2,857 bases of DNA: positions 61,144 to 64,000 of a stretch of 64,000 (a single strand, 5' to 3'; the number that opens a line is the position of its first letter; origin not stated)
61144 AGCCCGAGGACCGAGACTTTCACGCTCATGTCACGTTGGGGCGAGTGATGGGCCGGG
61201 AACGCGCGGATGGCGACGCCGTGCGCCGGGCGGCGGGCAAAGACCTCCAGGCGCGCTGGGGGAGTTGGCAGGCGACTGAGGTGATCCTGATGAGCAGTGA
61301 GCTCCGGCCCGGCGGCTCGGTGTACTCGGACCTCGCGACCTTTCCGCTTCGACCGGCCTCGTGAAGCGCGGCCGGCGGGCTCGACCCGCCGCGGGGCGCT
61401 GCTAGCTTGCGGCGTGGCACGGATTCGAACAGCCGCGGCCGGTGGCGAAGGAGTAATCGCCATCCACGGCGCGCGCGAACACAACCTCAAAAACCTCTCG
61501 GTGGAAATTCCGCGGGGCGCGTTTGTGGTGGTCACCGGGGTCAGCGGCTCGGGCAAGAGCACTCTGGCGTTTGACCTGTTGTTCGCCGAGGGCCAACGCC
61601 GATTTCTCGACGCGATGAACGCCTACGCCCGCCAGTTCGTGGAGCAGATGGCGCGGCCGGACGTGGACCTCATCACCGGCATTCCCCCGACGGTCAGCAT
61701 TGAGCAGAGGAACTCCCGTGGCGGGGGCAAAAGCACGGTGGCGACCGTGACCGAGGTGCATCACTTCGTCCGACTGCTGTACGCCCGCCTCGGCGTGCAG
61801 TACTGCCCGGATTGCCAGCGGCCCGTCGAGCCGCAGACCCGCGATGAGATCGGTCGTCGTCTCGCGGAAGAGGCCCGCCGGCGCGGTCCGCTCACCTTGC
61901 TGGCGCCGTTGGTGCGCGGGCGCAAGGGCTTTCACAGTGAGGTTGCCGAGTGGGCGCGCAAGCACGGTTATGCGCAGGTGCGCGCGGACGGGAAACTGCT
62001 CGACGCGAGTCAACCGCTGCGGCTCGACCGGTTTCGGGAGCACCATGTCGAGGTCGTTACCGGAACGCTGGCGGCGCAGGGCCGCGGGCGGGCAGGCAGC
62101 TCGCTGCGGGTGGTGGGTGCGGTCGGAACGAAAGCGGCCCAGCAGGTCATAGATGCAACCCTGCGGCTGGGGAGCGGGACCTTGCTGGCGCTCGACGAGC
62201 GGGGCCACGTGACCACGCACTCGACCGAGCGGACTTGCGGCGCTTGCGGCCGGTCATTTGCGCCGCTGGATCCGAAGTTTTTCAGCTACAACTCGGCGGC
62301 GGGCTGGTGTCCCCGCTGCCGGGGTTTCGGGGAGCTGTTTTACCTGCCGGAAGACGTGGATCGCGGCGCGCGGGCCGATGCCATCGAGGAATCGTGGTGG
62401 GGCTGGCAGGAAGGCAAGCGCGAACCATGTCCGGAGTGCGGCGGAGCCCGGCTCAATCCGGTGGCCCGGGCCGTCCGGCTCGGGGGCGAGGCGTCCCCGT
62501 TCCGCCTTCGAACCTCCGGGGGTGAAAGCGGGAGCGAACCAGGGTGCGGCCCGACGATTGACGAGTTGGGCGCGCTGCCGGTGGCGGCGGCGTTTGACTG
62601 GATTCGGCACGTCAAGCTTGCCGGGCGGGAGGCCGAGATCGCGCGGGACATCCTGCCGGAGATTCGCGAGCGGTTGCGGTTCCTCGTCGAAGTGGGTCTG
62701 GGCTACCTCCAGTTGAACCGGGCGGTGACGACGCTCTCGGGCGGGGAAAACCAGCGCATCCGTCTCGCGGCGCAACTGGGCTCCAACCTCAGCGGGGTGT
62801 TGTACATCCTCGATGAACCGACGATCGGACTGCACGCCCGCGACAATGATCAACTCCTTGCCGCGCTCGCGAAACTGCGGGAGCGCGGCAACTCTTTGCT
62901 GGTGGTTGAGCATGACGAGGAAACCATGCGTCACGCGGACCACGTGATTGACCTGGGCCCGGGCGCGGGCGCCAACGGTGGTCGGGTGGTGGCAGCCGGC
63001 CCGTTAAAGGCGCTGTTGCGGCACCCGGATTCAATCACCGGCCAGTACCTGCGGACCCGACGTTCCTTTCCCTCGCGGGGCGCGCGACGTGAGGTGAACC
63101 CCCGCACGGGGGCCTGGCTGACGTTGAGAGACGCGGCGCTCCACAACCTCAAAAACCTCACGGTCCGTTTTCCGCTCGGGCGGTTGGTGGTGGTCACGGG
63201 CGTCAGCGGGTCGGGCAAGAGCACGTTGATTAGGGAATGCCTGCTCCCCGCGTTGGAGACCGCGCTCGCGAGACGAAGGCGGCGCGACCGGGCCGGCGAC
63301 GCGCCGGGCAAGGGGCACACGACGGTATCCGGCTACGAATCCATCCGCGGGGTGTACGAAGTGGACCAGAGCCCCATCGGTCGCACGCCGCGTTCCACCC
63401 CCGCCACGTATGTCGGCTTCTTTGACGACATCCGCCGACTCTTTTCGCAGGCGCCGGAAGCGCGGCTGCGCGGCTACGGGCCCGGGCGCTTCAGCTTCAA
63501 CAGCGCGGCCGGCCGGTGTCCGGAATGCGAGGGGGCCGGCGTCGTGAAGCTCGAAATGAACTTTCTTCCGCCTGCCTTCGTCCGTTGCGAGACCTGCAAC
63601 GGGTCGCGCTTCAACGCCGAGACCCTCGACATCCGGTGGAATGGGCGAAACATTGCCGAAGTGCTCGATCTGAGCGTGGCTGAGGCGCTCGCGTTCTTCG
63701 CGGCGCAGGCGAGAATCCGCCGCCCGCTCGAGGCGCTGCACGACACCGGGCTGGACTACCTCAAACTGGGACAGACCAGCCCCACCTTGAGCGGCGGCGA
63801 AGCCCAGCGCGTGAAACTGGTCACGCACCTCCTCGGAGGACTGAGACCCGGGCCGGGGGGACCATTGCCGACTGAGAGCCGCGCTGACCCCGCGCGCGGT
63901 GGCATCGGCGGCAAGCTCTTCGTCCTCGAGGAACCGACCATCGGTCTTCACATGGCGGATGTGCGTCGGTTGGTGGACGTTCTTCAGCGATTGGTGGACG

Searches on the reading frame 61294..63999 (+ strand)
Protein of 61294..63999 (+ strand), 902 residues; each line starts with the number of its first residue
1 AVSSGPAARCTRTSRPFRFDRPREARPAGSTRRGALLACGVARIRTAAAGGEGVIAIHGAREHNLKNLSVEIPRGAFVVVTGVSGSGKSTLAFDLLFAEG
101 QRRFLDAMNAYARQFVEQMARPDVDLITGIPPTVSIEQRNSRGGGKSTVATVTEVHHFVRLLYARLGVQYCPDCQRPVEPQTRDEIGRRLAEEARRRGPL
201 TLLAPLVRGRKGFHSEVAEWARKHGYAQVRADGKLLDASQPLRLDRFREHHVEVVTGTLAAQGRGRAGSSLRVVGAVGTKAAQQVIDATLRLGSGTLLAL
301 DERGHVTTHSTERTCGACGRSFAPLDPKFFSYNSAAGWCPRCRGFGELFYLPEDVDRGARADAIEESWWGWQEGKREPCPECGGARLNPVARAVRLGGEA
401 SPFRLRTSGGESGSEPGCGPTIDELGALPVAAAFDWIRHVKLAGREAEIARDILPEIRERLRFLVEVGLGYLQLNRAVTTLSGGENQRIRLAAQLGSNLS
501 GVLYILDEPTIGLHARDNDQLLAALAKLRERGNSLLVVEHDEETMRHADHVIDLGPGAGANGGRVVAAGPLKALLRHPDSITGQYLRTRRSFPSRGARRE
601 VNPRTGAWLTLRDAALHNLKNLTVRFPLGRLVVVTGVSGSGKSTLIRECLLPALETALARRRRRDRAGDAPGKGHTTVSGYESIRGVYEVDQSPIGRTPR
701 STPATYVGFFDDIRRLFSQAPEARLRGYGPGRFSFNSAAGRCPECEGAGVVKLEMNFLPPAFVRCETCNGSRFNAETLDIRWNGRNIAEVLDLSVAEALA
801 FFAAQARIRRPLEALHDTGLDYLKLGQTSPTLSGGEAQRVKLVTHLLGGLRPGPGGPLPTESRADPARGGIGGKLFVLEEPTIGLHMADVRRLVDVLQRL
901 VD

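Call 92: search_protein_families(library=pfam, proteins=[window:61294-63999:+], max_evalue=0.0001)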
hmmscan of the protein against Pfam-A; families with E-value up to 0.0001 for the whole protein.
window:61294-63999:+ (902 aa): 16 families
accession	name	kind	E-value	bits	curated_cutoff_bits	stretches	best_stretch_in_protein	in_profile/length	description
PF00005.33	ABC_tran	-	2.7e-19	70.6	25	0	65-92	1-28/137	ABC transporter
PF17760.6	UvrA_inter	-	4.8e-15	55.8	23.3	1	181-263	1-82/109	UvrA interaction domain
PF13191.12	AAA_16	-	1.1e-09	39.5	32.6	0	612-656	5-51/167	AAA ATPase domain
PF20703.3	nSTAND1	-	2.2e-09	37.9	27.1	0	624-664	28-68/379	Novel STAND NTPase 1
PF13304.12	AAA_21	-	1.6e-08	35.4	27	0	841-899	247-285/304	AAA domain, putative AbiEii toxin, Type IV TA system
PF01443.25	Viral_helicase1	-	9.9e-08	32.5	21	0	633-679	2-48/228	Viral superfamily 1 RNA helicase core domain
PF13555.12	AAA_29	-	1.7e-07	31.3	27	0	623-646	16-39/61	P-loop containing region of AAA domain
PF03193.22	RsgA_GTPase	-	2.7e-06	27.7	30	0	619-668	97-144/174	RsgA GTPase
PF13481.12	AAA_25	-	3.2e-06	27.3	27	0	72-97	30-55/195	AAA domain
PF13671.12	AAA_33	-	4.5e-06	27.5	27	0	631-650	1-20/143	AAA domain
PF02463.25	SMC_N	-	8.5e-06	25.8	40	0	480-553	136-210/220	RecF/RecN/SMC N terminal domain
PF13238.12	AAA_18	-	2.3e-05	25.3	29.4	0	78-95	1-18/128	AAA domain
PF13401.12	AAA_22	-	4e-05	24.4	27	0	630-651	6-27/130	AAA domain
PF06745.19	ATPase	-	4.3e-05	23.4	26.6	0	72-99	16-43/231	KaiC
PF20720.3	nSTAND3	-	6.4e-05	23.1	27.2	0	76-97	18-39/155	Novel STAND NTPase 3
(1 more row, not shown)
